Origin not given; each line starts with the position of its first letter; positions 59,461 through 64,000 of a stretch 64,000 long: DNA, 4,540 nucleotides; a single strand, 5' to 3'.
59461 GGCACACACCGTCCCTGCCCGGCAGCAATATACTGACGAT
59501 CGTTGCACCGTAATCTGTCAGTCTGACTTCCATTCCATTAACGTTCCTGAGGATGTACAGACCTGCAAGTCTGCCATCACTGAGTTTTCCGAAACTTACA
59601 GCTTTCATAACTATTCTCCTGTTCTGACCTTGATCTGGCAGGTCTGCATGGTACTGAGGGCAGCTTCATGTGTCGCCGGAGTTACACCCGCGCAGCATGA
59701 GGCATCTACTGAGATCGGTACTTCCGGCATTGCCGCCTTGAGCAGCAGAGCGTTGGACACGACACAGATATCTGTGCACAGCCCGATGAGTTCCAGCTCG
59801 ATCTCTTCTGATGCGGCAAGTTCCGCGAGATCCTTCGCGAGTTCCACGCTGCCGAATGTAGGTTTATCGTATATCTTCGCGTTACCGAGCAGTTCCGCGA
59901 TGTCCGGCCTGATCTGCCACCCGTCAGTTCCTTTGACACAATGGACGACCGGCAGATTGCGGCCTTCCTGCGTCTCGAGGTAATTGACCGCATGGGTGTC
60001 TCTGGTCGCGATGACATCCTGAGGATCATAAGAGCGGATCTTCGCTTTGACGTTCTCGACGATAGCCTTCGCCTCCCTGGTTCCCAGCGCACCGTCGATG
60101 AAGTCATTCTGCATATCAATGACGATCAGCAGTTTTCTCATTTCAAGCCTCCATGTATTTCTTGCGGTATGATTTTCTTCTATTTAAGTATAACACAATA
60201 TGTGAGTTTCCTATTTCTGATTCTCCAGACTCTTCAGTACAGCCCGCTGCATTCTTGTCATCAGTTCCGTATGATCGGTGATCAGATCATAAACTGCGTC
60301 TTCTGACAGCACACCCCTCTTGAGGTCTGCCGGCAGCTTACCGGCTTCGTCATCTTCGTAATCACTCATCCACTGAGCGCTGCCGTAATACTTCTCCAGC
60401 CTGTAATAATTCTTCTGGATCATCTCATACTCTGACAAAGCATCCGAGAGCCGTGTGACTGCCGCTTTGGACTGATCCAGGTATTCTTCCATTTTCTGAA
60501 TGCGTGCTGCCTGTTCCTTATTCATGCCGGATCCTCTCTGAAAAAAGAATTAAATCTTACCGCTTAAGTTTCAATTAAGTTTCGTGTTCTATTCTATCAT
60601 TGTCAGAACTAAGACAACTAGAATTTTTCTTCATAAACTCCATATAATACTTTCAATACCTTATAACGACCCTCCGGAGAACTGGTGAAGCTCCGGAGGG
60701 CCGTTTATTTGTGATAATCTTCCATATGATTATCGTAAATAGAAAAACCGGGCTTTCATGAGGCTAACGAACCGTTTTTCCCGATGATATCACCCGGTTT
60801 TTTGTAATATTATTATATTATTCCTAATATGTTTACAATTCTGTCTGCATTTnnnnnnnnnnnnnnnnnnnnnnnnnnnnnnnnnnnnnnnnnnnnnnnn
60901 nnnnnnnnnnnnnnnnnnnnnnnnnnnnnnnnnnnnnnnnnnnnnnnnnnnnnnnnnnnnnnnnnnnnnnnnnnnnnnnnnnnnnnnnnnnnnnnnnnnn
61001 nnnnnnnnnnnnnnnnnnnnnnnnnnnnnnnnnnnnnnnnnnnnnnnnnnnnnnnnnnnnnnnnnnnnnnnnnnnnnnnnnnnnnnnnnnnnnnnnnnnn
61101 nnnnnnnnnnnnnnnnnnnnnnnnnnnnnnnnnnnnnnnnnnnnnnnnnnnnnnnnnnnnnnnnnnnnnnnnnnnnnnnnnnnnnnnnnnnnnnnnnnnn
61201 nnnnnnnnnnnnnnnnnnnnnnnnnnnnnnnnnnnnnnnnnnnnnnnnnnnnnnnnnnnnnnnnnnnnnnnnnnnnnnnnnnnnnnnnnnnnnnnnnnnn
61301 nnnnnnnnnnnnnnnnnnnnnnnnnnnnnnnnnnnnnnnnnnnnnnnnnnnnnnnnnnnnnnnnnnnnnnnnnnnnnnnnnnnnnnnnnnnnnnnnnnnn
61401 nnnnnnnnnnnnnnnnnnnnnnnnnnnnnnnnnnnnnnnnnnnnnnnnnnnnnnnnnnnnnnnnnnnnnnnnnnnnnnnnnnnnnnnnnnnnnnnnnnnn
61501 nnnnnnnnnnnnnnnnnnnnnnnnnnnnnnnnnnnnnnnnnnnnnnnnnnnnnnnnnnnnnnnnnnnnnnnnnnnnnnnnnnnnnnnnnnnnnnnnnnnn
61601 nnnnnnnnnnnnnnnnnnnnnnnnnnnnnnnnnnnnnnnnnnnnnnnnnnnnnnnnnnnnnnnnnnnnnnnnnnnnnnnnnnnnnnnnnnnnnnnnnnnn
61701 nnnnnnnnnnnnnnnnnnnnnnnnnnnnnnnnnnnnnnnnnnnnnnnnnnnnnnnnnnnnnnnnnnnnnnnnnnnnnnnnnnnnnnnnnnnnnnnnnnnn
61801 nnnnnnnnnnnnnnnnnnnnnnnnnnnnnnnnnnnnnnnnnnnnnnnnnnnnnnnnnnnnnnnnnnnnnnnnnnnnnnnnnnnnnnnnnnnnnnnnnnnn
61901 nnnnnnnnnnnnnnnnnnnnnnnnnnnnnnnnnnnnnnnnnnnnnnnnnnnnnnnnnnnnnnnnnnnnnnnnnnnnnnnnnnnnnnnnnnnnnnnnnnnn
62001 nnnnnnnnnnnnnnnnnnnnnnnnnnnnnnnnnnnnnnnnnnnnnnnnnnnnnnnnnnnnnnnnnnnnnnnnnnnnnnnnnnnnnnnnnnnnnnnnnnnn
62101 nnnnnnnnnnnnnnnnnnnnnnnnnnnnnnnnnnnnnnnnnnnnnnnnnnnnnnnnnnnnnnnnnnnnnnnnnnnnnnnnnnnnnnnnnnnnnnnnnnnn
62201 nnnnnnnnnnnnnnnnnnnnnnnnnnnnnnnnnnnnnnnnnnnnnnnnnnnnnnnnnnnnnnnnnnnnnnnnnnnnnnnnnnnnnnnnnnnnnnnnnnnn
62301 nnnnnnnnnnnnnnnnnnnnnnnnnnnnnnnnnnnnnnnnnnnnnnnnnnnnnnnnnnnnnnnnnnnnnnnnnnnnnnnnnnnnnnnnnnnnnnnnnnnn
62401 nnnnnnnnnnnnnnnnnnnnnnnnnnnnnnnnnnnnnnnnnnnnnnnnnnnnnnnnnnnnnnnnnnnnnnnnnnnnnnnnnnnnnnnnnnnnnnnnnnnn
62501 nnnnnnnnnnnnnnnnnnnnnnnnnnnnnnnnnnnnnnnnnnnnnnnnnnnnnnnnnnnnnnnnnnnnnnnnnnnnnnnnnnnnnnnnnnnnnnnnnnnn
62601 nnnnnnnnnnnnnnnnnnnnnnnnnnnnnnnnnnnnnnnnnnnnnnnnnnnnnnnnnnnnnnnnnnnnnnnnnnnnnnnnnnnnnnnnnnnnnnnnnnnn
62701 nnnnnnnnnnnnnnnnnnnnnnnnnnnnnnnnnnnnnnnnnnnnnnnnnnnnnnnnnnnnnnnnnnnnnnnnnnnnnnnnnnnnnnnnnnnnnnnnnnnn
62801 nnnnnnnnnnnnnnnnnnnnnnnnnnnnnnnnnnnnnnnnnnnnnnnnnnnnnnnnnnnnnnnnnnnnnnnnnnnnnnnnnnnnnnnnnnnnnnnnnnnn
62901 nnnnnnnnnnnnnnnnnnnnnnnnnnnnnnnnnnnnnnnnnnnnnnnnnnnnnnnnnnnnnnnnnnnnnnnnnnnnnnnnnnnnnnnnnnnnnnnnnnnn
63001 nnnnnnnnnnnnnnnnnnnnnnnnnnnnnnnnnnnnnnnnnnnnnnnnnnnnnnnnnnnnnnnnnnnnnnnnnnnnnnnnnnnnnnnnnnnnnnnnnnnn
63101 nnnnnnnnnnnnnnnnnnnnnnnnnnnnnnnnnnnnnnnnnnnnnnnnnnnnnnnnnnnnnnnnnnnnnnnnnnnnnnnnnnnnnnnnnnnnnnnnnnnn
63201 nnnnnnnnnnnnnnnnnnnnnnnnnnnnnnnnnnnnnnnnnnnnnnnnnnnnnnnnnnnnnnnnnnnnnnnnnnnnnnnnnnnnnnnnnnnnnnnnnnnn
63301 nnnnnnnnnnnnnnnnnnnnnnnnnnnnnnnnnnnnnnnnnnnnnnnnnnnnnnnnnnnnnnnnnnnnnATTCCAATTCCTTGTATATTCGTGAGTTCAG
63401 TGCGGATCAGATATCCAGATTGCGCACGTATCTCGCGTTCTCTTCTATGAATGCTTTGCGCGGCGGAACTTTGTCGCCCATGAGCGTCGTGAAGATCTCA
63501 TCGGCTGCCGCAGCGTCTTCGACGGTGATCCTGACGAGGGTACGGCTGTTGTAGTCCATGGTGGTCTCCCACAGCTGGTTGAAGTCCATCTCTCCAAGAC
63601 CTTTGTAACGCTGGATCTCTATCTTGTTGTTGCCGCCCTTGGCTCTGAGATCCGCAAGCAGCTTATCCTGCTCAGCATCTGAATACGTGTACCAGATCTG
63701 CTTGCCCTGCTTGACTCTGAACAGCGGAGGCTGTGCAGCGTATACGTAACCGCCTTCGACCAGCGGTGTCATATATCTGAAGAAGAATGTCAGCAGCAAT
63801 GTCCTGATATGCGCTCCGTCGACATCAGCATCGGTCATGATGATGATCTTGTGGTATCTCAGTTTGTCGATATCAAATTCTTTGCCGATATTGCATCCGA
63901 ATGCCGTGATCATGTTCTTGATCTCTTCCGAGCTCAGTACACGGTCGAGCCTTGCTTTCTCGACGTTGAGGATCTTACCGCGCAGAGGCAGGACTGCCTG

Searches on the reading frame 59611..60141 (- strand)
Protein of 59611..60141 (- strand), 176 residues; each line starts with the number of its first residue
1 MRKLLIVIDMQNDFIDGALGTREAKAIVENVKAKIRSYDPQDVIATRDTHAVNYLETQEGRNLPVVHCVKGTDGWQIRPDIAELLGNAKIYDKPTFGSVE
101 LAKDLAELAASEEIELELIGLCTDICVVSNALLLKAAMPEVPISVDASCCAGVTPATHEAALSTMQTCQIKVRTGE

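Call 33: search_protein_families(library=pfam, proteins=[window:59611-60141:-], max_evalue=0.001)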
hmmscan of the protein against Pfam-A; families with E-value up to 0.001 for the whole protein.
window:59611-60141:- (176 aa): 1 family
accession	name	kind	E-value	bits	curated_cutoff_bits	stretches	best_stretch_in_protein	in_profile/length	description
PF00857.26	Isochorismatase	-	1.5e-26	94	27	1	4-174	2-172/175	Isochorismatase domain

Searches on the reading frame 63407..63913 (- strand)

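Call 33: search_protein_families(library=pfam, proteins=[window:63407-63913:-], max_evalue=0.001)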
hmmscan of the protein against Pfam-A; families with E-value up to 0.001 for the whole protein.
window:63407-63913:- (168 aa): 2 families
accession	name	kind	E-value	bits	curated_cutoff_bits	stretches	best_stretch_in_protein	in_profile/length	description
PF00986.26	DNA_gyraseB_C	-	3.4e-30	104.4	29.8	1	96-157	2-63/63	DNA gyrase B subunit, carboxyl terminus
PF01751.28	Toprim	-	6.2e-09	36.4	23.1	1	11-60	47-94/96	Toprim domain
